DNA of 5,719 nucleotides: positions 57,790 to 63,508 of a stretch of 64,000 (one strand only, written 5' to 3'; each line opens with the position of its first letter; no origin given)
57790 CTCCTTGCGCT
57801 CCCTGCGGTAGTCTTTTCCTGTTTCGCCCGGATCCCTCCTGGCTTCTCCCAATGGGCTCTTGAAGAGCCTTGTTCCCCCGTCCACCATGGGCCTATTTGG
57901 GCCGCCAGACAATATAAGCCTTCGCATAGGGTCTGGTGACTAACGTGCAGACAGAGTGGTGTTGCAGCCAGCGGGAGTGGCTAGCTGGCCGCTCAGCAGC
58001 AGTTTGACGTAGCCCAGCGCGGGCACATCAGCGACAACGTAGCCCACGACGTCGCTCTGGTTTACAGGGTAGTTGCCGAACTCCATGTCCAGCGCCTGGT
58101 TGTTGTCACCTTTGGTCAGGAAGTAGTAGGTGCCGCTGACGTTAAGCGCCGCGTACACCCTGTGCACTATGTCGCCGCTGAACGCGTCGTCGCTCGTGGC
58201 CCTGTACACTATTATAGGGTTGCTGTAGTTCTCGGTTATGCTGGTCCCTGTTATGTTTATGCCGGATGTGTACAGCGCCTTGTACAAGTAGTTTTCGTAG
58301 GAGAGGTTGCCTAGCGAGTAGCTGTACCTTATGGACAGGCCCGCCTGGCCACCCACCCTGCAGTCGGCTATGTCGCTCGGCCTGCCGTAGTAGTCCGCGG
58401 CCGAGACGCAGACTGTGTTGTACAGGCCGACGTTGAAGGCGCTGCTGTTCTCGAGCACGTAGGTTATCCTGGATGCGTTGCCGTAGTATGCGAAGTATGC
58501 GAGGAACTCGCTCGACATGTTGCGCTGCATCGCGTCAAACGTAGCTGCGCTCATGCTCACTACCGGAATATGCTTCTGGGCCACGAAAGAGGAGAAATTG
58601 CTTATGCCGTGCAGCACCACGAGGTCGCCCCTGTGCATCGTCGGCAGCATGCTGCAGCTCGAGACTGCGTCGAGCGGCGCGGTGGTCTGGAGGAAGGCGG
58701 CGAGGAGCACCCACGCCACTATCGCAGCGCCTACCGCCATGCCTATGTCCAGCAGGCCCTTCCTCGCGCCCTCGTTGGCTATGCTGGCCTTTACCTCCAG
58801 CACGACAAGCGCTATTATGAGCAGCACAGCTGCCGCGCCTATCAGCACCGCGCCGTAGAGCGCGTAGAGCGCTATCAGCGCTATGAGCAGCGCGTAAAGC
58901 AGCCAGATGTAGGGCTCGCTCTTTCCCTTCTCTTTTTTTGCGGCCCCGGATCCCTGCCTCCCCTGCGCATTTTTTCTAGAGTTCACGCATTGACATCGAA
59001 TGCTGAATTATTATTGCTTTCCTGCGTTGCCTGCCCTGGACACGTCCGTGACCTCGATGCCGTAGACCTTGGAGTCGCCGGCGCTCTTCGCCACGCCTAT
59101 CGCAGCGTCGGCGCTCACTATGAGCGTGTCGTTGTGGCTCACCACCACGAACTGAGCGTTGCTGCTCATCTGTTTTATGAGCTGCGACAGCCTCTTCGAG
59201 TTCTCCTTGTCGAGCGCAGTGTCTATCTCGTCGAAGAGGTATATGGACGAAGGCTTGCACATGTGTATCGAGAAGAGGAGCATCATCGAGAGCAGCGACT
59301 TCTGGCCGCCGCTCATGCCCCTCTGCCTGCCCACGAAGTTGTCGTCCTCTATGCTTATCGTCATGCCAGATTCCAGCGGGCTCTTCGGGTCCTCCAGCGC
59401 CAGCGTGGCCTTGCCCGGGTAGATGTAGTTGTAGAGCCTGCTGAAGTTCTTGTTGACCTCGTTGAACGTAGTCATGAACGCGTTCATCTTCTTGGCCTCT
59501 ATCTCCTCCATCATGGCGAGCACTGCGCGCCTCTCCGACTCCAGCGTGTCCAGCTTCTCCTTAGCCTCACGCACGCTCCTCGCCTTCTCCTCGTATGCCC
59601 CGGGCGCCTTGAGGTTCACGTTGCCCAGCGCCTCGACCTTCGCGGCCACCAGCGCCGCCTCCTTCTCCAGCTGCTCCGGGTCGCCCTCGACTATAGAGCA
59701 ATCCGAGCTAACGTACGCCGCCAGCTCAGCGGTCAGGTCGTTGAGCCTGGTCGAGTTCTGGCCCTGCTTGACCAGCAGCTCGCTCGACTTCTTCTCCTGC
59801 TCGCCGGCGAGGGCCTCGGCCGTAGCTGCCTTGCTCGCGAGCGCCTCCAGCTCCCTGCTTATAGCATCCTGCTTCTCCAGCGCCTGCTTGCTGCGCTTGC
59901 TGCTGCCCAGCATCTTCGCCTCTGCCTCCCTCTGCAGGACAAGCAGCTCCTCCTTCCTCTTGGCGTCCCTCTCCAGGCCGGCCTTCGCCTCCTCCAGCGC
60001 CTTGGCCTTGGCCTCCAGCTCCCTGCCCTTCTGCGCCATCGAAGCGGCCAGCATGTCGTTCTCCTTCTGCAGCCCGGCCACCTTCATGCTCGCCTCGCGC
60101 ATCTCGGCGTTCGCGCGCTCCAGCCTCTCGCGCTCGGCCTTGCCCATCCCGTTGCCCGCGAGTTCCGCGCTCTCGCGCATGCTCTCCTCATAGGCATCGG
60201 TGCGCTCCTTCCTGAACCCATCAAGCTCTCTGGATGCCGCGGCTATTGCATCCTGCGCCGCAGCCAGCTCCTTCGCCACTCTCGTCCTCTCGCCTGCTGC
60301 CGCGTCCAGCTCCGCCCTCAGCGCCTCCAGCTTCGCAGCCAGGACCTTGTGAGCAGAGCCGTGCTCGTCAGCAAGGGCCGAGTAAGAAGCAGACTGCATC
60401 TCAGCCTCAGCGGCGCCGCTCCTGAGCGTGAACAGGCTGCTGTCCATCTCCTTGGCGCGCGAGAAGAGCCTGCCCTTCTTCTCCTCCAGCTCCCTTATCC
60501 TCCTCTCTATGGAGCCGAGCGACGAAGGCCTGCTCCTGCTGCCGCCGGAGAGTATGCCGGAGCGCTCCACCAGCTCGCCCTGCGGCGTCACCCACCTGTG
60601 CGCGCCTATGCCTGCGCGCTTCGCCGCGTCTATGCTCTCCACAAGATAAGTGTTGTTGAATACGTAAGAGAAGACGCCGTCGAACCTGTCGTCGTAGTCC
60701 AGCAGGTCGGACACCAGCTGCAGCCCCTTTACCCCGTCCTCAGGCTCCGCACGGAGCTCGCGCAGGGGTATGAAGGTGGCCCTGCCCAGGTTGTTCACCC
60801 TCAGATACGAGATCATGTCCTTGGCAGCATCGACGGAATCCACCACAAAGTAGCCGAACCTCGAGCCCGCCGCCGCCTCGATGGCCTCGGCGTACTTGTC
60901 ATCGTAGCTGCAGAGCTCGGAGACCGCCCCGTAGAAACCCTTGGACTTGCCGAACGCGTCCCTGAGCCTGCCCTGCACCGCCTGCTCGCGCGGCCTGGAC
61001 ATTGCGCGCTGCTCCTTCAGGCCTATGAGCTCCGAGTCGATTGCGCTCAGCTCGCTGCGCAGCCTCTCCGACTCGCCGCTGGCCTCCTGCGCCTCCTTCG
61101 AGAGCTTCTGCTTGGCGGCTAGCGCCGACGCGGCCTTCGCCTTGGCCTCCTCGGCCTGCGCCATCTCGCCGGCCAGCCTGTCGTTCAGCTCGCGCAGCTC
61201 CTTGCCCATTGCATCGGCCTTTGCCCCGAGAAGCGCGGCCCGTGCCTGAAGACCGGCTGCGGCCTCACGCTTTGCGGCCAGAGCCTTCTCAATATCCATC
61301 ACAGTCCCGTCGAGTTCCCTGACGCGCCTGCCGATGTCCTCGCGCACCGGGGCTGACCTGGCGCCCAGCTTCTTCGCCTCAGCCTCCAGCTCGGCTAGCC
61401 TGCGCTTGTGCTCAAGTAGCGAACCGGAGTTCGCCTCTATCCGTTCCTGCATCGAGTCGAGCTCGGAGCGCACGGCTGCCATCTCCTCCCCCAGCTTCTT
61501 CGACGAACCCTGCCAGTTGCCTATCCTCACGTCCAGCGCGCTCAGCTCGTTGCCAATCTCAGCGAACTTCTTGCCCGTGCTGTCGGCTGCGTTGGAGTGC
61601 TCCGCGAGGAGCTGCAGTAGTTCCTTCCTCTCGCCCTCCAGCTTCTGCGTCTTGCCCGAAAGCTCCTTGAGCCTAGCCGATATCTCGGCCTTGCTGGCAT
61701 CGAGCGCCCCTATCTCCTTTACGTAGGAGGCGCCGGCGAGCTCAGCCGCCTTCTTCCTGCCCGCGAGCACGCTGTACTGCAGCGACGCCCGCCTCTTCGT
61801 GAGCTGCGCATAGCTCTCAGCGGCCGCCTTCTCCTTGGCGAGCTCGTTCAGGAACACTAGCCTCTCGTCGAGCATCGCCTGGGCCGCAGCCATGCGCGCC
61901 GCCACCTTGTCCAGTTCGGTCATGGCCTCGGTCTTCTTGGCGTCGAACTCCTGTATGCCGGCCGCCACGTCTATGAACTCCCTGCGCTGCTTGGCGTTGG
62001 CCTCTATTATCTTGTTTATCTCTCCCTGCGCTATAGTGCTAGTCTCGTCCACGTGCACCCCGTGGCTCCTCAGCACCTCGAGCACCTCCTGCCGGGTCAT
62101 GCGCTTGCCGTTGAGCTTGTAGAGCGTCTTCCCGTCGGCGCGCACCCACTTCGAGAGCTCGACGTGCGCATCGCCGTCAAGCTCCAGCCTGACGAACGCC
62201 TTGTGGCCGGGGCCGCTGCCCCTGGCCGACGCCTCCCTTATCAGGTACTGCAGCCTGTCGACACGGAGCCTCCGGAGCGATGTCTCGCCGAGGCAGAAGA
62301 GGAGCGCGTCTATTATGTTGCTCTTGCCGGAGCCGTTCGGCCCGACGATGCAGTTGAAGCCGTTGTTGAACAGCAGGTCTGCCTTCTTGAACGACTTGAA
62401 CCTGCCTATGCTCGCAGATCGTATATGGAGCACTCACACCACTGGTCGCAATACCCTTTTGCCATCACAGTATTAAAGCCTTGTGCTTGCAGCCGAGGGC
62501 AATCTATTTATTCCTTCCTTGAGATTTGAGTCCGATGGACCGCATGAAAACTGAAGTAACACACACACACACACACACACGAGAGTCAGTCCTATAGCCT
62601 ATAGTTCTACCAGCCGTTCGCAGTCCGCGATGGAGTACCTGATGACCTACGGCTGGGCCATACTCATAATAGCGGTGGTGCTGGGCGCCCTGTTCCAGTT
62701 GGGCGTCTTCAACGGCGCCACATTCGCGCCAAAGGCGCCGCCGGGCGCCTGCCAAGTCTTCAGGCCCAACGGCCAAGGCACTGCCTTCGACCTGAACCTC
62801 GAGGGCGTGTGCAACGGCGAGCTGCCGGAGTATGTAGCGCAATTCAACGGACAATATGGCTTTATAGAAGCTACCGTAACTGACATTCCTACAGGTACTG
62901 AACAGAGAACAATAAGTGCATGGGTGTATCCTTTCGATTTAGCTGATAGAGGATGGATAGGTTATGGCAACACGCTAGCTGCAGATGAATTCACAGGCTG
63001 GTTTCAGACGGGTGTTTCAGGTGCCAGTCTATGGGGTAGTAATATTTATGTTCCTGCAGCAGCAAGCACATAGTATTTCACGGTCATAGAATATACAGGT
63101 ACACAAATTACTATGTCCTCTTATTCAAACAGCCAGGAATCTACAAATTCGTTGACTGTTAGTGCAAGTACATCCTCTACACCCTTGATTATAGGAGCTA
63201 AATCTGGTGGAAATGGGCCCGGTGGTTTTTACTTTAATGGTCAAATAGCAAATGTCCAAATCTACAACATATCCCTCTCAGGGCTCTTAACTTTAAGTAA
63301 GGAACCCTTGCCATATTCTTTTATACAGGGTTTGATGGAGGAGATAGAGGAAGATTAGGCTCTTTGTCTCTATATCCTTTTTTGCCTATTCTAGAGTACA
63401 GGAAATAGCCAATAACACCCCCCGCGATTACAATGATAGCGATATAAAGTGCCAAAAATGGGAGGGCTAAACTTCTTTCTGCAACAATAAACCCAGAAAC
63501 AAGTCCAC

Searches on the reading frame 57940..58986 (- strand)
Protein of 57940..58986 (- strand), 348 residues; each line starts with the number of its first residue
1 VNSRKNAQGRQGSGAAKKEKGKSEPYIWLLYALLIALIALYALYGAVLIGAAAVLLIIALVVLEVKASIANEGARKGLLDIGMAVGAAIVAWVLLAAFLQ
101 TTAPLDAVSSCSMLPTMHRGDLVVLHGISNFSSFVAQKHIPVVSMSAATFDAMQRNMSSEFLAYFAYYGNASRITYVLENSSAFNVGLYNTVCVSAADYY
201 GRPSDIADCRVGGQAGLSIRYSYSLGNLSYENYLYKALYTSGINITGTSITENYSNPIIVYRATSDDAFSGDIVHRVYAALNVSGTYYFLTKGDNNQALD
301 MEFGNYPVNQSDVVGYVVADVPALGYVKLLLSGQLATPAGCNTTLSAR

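Call 46: search_protein_families(library=pfam, proteins=[window:57940-58986:-], max_evalue=0.0001)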
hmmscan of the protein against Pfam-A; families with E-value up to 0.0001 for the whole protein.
window:57940-58986:- (348 aa): 0 families

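Call 48: search_protein_families(library=ncbifam, proteins=[window:57940-58986:-], max_evalue=0.001)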
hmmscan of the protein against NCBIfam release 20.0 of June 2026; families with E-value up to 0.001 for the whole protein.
window:57940-58986:- (348 aa): 2 families
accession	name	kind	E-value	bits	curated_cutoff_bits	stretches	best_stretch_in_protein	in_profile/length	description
TIGR02228.1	sigpep_I_arch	equivalog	1.3e-13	51.1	51.85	1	257-331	65-133/158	signal peptidase I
NF046067.1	SigPepSipWBacil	equivalog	2.6e-06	27.2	190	1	255-330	71-139/189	signal peptidase I SipW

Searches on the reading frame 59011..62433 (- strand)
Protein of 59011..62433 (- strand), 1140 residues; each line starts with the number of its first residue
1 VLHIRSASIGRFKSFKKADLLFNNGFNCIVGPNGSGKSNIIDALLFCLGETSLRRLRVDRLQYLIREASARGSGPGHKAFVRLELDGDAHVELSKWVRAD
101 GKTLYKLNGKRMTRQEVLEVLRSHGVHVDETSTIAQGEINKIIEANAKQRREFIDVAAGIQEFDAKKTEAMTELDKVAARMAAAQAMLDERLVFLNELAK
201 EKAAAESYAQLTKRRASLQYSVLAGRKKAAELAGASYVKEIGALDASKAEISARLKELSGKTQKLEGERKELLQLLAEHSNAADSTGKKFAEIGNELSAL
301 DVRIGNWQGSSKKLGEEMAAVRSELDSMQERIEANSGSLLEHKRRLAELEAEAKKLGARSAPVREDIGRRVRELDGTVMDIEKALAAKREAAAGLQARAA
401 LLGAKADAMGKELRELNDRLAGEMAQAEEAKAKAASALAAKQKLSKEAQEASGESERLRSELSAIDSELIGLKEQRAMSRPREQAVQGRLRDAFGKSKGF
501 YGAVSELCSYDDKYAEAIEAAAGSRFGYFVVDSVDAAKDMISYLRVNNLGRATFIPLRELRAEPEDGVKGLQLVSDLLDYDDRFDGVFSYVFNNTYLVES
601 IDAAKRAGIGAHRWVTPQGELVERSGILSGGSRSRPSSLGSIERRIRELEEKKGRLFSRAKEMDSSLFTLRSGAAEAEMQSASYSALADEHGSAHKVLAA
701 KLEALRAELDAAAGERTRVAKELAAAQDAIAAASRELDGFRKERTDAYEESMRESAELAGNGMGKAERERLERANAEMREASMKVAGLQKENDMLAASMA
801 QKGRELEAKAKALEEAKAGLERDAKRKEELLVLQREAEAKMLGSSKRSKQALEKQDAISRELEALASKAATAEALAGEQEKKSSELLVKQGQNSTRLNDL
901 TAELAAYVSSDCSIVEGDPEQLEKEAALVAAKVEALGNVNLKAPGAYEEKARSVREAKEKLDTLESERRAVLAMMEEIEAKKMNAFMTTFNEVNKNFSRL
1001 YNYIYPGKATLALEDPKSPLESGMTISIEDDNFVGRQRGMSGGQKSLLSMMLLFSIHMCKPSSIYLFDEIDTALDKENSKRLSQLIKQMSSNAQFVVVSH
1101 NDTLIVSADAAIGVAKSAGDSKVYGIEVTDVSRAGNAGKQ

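Call 47: search_protein_families(library=pfam, proteins=[window:59011-62433:-], max_evalue=0.0001)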
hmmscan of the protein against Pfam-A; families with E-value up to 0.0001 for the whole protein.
window:59011-62433:- (1140 aa): 6 families
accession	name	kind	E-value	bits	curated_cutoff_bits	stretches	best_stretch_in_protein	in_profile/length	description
PF02463.25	SMC_N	-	1.4e-55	188.5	40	1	4-1117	2-214/220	RecF/RecN/SMC N terminal domain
PF06470.18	SMC_hinge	-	1.7e-29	103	22.5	1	498-606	2-114/116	SMC proteins Flexible Hinge Domain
PF13304.12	AAA_21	-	4.9e-17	63.4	27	2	26-50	1-25/304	AAA domain, putative AbiEii toxin, Type IV TA system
PF13476.12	AAA_23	-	3.7e-12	47.7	27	1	9-219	4-194/201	AAA domain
PF13175.12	AAA_15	-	2.6e-10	40.9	32.1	1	4-49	3-48/374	AAA ATPase domain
PF13555.12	AAA_29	-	5.1e-05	23.4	27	0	15-48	12-46/61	P-loop containing region of AAA domain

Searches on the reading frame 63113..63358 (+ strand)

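Call 47: search_protein_families(library=pfam, proteins=[window:63113-63358:+], max_evalue=0.0001)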
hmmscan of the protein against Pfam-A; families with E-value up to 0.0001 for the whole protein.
window:63113-63358:+ (81 aa): 1 family
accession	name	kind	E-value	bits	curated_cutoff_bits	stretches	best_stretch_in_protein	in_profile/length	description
PF13385.13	Laminin_G_3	-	2.9e-05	24.7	27.6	1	9-56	102-146/151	Concanavalin A-like lectin/glucanases superfamily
